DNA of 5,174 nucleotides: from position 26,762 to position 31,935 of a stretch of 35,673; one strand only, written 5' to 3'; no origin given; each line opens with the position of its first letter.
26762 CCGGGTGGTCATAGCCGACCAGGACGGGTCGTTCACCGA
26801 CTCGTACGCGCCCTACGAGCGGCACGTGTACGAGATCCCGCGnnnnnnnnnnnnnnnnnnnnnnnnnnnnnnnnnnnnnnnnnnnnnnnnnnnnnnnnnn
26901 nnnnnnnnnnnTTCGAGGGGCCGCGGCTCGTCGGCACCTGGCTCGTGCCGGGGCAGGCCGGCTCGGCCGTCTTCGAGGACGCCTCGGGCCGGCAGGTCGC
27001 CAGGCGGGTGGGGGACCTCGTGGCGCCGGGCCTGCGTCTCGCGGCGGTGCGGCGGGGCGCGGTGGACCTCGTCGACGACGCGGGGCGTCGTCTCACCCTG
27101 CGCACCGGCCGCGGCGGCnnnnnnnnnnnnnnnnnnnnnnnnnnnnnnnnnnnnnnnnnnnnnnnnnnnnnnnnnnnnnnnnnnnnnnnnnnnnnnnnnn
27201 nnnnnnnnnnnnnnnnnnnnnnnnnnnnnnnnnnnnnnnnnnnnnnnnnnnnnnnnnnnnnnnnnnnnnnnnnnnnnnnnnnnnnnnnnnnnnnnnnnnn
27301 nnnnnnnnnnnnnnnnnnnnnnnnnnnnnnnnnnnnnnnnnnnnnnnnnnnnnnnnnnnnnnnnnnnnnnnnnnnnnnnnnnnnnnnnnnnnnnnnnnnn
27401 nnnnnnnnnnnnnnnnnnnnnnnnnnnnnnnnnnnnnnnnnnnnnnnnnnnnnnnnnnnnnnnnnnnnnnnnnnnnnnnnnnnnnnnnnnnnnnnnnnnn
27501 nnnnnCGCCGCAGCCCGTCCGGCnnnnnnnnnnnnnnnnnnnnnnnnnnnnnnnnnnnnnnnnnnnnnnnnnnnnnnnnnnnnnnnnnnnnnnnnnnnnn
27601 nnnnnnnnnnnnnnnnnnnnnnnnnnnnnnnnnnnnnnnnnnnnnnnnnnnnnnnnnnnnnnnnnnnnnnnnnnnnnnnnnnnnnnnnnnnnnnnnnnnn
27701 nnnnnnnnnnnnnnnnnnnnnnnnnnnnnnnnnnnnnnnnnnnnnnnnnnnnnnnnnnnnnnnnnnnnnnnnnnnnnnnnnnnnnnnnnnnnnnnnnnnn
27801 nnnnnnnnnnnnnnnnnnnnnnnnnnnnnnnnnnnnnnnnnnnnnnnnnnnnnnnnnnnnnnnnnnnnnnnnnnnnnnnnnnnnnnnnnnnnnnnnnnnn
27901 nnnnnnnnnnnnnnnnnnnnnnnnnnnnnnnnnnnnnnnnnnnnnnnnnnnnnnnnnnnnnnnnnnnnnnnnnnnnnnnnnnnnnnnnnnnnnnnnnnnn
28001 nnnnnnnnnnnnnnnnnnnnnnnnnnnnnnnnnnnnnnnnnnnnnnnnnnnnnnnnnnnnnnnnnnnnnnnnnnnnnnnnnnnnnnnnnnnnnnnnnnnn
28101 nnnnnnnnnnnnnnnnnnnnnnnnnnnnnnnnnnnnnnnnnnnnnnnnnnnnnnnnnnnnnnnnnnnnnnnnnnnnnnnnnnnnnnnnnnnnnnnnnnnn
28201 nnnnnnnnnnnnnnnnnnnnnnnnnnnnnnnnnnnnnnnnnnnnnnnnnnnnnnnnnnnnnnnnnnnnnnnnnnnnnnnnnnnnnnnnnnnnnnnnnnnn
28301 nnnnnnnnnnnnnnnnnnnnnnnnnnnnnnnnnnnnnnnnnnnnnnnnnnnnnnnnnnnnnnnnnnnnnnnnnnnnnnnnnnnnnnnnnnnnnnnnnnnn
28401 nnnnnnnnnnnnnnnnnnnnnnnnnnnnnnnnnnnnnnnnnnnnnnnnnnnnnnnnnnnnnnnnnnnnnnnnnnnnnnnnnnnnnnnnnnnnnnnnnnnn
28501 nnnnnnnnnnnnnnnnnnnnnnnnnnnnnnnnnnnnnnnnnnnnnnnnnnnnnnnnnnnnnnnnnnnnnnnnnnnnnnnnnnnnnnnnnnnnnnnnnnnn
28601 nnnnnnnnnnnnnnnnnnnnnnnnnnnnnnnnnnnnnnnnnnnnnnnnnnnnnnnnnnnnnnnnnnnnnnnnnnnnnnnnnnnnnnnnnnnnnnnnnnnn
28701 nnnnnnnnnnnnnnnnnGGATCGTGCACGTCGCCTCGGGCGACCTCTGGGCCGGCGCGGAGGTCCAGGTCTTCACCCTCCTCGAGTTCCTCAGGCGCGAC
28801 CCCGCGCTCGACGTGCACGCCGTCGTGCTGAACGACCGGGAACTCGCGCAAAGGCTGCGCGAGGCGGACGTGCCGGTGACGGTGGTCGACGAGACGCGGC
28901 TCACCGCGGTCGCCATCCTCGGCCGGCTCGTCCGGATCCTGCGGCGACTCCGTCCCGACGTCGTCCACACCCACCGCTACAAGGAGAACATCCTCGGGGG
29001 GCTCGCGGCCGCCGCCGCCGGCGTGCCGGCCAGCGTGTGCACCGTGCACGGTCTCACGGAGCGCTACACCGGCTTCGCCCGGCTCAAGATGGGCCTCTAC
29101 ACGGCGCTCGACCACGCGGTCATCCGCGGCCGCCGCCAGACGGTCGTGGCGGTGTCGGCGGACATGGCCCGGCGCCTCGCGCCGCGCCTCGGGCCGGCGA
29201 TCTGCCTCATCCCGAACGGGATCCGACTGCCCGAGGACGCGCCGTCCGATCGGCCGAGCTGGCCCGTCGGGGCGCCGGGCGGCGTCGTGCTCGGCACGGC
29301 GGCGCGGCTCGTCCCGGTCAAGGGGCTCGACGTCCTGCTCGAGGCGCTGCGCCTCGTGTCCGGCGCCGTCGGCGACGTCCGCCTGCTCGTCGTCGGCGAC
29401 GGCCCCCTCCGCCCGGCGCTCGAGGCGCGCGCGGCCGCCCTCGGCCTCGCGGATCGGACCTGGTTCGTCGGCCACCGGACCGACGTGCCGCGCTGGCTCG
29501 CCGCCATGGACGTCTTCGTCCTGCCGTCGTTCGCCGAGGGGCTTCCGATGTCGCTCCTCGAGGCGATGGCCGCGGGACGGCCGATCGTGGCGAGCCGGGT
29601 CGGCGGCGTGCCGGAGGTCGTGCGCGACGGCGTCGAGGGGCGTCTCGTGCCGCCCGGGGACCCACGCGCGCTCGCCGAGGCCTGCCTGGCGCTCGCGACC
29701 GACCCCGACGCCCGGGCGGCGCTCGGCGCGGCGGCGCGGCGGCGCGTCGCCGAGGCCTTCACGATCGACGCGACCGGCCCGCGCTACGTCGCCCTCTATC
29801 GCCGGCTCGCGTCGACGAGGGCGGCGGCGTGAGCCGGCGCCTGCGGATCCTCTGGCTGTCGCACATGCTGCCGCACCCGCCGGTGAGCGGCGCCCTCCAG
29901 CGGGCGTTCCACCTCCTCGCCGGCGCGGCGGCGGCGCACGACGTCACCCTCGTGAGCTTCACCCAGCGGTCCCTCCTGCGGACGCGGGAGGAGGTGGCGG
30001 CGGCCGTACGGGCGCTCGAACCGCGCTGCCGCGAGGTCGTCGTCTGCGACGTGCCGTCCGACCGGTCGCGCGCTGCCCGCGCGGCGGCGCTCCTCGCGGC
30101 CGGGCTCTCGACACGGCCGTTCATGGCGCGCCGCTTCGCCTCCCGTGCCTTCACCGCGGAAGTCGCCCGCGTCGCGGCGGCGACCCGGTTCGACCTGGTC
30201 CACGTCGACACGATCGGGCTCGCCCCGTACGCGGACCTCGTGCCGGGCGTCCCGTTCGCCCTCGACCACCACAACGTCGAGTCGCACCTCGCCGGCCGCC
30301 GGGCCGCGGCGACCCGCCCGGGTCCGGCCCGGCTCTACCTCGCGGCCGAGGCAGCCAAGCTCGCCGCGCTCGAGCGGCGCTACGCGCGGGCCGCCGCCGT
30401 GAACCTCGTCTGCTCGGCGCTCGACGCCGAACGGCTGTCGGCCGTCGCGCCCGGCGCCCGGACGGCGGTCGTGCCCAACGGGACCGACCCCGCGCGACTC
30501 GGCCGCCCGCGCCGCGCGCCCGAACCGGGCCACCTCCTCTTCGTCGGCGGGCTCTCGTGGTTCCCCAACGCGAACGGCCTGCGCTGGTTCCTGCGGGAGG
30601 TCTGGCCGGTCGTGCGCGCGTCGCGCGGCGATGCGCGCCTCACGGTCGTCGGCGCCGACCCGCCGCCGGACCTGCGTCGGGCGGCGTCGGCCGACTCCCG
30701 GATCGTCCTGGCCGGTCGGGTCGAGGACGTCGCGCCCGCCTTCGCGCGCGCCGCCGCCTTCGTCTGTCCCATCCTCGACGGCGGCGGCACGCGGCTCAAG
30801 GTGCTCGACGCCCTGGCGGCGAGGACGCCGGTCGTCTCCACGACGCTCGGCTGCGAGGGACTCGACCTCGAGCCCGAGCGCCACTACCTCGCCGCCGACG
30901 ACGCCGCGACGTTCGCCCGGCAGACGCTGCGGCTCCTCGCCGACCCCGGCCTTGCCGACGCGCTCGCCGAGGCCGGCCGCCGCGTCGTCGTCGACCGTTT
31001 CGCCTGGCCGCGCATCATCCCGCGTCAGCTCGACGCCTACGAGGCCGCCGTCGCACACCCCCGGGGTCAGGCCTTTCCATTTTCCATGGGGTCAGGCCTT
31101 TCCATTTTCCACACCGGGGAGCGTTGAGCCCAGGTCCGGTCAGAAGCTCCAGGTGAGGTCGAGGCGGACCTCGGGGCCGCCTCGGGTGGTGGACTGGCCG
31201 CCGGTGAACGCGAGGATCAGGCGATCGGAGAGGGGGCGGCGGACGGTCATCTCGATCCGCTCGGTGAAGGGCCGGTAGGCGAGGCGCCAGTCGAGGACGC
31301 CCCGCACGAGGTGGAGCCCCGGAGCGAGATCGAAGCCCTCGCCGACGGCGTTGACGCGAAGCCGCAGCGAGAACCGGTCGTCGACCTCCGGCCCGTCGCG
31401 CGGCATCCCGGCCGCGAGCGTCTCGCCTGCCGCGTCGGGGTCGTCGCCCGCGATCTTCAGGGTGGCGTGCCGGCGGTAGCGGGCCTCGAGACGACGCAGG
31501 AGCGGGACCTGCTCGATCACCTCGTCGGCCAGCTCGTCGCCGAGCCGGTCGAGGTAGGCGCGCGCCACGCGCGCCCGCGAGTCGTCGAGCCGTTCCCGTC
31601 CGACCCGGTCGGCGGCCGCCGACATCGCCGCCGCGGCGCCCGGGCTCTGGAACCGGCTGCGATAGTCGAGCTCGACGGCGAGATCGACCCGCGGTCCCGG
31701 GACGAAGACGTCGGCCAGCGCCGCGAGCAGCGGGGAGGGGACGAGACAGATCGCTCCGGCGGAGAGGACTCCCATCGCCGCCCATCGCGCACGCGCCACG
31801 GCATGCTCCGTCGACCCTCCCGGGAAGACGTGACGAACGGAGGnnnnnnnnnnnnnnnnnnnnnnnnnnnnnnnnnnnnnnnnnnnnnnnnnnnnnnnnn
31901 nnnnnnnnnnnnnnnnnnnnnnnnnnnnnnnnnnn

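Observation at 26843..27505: GspC/PilP-like HR + PDZ protein in an EPS locus without a secretin. Possible partner of the ExeA-like ATPase 21 kb upstream.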

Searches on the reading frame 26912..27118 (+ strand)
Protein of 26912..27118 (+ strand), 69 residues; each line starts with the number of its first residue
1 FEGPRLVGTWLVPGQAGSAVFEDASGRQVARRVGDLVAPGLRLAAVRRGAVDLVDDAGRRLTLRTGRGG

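Call 40: search_solved_structures(query=A3, max_evalue=10, show_alignments=5)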
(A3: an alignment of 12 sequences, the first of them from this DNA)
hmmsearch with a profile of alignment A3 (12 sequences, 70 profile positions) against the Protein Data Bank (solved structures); distinct sequences matched with E-value up to 10: 4.
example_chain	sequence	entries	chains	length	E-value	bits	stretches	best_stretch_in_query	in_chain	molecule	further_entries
8xbl_A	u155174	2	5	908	0.089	16.4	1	18-55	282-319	Colibactin polyketide synthase ClbC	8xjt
1vbw_A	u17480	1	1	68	0.31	14.6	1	3-48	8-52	trypsin inhibitor BGIT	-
8hku_L14P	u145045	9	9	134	0.37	14.4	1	17-67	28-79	50S ribosomal protein L14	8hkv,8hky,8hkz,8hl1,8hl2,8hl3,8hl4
9j72_A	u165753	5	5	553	6.1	10.5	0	18-45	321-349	Solute carrier family 22 member 12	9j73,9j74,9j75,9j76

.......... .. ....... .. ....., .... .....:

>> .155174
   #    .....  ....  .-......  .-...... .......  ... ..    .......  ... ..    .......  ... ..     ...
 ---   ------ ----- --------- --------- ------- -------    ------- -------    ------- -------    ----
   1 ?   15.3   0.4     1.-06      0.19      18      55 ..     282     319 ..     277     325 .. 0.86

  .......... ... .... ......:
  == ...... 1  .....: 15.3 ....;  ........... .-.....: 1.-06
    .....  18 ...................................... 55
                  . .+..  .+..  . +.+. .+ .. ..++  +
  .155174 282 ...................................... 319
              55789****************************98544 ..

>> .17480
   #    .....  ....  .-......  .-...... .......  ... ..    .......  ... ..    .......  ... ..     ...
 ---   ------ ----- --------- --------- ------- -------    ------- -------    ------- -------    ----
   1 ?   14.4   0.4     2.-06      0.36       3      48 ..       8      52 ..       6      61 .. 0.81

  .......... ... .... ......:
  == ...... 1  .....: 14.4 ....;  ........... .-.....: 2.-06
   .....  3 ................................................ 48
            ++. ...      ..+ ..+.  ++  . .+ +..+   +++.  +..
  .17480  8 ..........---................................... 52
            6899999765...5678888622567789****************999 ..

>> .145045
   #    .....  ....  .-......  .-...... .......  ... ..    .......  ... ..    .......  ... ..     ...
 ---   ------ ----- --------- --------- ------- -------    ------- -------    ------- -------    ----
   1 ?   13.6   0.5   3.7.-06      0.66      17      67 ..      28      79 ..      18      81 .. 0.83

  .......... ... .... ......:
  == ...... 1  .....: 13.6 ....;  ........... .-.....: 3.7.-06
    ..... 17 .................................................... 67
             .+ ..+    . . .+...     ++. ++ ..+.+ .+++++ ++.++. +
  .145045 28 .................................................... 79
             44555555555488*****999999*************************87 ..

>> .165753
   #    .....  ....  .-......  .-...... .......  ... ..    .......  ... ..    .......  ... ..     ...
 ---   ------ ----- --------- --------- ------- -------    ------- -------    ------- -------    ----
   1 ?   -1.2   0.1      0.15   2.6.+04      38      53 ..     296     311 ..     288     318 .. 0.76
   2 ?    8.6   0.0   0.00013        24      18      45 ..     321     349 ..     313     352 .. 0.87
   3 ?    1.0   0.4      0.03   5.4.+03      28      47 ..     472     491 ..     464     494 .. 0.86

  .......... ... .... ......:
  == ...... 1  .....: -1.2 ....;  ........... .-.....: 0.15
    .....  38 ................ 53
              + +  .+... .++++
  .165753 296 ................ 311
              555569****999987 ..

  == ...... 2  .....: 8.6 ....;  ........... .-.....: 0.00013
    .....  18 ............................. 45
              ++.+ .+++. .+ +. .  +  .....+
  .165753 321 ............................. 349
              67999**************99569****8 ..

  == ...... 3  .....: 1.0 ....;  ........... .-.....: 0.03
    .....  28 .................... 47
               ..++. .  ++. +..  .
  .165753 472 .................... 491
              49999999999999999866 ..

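Call 57: predict_structure(alignment_id=A3)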
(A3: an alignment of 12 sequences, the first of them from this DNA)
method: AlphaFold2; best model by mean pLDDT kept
length: 69 residues; sequences in the alignment: 12
mean_pLDDT: 90.8   pTM: 0.77
mean pLDDT of the five models: 90.8, 90.8, 90.4, 89.3, 89.2
residues with pLDDT >= 90: 54; 70-90: 11; 50-70: 2; < 50: 2
segments of 3 or more residues with pLDDT < 50: none
pLDDT, mean of each block of 10 residues (from residue 1): 87 92 93 95 96 96 75
secondary structure, 60 per line:
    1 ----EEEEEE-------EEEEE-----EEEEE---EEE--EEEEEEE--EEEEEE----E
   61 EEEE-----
elements in order: E5-10 E18-22 E28-32 E36-38 E41-47 E50-55 E60-64

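Call 60: fold_search(model_id=the predicted structure, library=pdb)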
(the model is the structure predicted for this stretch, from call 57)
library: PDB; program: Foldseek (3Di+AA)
matches with E <= 10: 1034; with E <= 0.001: 0
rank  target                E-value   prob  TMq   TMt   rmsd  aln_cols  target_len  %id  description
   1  2ivw_MODEL_1_A        4.9e-02  1.00  0.69  0.45   4.3        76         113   24  The solution structure of a domain from the Neisseria meningitidis PilP pilot protein. (released 2007-02-13)
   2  2lc4_MODEL_1_A        9.4e-02  1.00  0.77  0.51   3.6        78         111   23  Solution Structure of PilP from Pseudomonas aeruginosa (released 2011-12-21)
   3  1rl2_A                9.4e-02  0.87  0.38  0.20  12.5       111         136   12  RIBOSOMAL PROTEIN L2 RNA-BINDING DOMAIN FROM BACILLUS STEAROTHERMOPHILUS (released 1999-04-02)
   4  4u67_A                9.4e-02  0.85  0.39  0.12  13.6       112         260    9  Crystal structure of the large ribosomal subunit (50S) of Deinococcus radiodurans containing a three residue insertion (released 2015-08-05)
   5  3oss_C                1.1e-01  1.00  0.76  0.80   1.6        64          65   23  The crystal structure of enterotoxigenic Escherichia coli GspC-GspD complex from the type II secretion system (released 2011-08-03)
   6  4av2_M                1.2e-01  1.00  0.69  0.59   4.1        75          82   23  Single particle electron microscopy of PilQ dodecameric complexes from Neisseria meningitidis. (released 2012-10-17)
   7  7oio_MODEL_1_A        1.5e-01  1.00  0.69  0.36   2.1        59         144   22  Solution structure of Legionella pneumophila LspC (released 2022-06-01)
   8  6skf_BC               1.6e-01  0.75  0.38  0.12  13.6       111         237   12  Cryo-EM Structure of T. kodakarensis 70S ribosome (released 2020-07-29)
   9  9bsl_C                1.9e-01  0.57  0.34  0.11  13.3       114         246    8  45SRbgA particle in complex with RbgA and YphC. Class A (released 2024-12-25)
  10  4yyp_A                1.9e-01  0.33  0.27  0.22  12.8        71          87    8  Crystal structure of human PLK4-PB3 in complex with STIL-CC (released 2015-07-29)
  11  5xxu_E                2.7e-01  0.41  0.34  0.12   9.9       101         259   10  Small subunit of Toxoplasma gondii ribosome (released 2017-08-30)
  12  7unr_C                3.2e-01  0.35  0.33  0.09  14.1       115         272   11  Pseudomonas aeruginosa 70S ribosome initiation complex bound to compact IF2-GDP (composite structure I-A) (released 2022-06-22)
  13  6vrb_C                3.4e-01  0.35  0.33  0.15  10.2       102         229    9  Cryo-EM structure of AcrVIA1-Cas13(crRNA) complex (released 2020-06-10)
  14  5l4g_H                3.8e-01  0.82  0.44  0.10   6.1        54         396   15  The human 26S proteasome at 3.9 A (released 2016-09-07)
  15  1c04_A                3.8e-01  0.57  0.37  0.20  12.5       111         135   12  IDENTIFICATION OF KNOWN PROTEIN AND RNA STRUCTURES IN A 5 A MAP OF THE LARGE RIBOSOMAL SUBUNIT FROM HALOARCULA MARISMO (released 1999-08-31)
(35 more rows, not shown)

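Call 72: find_related_loci(query=A3, collection=metagenome_contigs, flank=10000)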
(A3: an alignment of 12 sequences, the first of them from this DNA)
Query A3 (69 aa) in metagenome_contigs; peptide patterns used: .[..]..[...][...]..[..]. (x = any residue, [..] = any of these).
600 stretches matched a pattern, but none encodes a relative of the query by tblastn (E <= 1e-3).

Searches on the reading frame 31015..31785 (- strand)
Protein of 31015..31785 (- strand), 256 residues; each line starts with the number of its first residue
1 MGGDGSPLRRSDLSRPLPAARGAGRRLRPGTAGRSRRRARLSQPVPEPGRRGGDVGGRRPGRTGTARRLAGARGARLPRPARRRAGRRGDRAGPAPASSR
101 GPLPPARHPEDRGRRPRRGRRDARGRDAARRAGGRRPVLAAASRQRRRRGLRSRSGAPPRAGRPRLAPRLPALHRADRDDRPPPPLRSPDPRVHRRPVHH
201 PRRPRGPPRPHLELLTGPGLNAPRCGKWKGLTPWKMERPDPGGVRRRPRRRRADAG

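Call 12: search_protein_families(library=pfam, proteins=[window:31140-31785:-], max_evalue=0.01)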
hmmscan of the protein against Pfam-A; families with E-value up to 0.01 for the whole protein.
window:31140-31785:- (215 aa): 0 families

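Call 69: search_protein_families(library=ncbifam, proteins=[window:31015-31785:-], max_evalue=0.00001)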
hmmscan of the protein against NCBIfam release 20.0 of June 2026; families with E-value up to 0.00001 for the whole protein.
window:31015-31785:- (256 aa): 0 families

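Call 83: search_protein_families(library=pfam, proteins=[window:31143-31775:-], max_evalue=10)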
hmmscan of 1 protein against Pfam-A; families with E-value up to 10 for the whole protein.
seq(211 aa): 1 family
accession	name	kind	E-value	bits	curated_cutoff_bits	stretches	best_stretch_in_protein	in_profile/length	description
PF23928.1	DUF7266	-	0.17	12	27.6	1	63-106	35-77/145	Family of unknown function (DUF7266)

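Call 84: search_solved_structures(query=window:31143-31775:-, max_evalue=10)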
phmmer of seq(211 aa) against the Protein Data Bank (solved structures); distinct sequences matched with E-value up to 10: 6.
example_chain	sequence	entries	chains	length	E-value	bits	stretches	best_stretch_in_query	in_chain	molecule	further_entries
7xrj_A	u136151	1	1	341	0.18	15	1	114-159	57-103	Putative NAD-dependent epimerase/dehydratase family protein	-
5iv9_B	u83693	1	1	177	0.99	12.5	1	18-72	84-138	LPS-assembly lipoprotein LptE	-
5iv8_B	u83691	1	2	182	1.1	12.4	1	18-72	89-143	LPS-assembly lipoprotein LptE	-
2ii2_A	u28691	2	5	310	1.2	12.2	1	64-105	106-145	Alpha-11 giardin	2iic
6vyv_E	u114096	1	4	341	1.6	11.9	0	157-208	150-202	E2 glycoprotein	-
6wvs_A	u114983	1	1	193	5.6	10.1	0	83-99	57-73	DeNovoTIM15 hyperstable de novo TIM barrel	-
